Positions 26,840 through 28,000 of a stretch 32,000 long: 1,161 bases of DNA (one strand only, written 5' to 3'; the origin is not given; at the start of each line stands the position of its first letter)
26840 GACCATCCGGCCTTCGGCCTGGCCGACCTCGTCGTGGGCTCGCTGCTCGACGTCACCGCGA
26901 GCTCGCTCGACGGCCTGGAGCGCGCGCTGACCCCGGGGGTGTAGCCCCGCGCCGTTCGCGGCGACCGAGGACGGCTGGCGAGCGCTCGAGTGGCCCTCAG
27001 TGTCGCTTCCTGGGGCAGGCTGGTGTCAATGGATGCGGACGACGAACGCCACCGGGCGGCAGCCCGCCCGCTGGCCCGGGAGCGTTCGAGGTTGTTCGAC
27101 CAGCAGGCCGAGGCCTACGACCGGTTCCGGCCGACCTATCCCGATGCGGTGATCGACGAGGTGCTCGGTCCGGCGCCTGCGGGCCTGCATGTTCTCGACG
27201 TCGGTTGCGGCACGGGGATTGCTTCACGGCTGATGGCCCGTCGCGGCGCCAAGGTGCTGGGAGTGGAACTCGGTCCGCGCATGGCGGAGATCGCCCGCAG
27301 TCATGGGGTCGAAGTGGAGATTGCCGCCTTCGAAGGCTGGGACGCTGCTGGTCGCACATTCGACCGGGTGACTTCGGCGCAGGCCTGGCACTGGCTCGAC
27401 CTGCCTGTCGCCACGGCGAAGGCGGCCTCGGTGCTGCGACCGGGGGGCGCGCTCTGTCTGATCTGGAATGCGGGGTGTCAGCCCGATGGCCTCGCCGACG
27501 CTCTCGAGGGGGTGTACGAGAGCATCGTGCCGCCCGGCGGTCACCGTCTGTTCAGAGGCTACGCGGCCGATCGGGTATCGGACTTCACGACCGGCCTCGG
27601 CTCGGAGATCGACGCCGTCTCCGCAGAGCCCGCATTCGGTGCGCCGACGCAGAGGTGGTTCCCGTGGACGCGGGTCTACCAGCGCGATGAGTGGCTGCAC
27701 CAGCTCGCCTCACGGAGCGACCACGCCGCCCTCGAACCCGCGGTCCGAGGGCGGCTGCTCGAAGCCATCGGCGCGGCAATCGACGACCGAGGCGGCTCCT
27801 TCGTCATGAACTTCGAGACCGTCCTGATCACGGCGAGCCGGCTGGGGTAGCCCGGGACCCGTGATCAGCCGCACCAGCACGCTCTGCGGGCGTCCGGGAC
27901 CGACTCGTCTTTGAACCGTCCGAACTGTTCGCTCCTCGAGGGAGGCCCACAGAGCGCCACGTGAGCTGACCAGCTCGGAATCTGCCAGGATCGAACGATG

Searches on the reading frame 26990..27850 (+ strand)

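Call 13: search_protein_families(library=pfam, proteins=[window:26990-27850:+], max_evalue=0.001)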
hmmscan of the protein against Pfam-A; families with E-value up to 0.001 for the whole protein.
window:26990-27850:+ (286 aa): 6 families
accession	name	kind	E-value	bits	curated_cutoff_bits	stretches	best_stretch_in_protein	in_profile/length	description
PF13649.12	Methyltransf_25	-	1.3e-16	61.4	27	1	68-153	1-97/97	Methyltransferase domain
PF08241.18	Methyltransf_11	-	4.3e-16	59.8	21.2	1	69-156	1-94/95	Methyltransferase domain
PF13489.12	Methyltransf_23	-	1.2e-14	54.9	27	1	43-164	1-124/164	Methyltransferase domain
PF08242.18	Methyltransf_12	-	5.4e-09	37.1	30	1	69-155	1-98/98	Methyltransferase domain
PF13847.12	Methyltransf_31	-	2e-07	31.2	27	1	65-157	4-109/145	Methyltransferase domain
PF02353.26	CMAS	-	0.0001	22.1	27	1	64-156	62-163/273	Mycolic acid cyclopropane synthetase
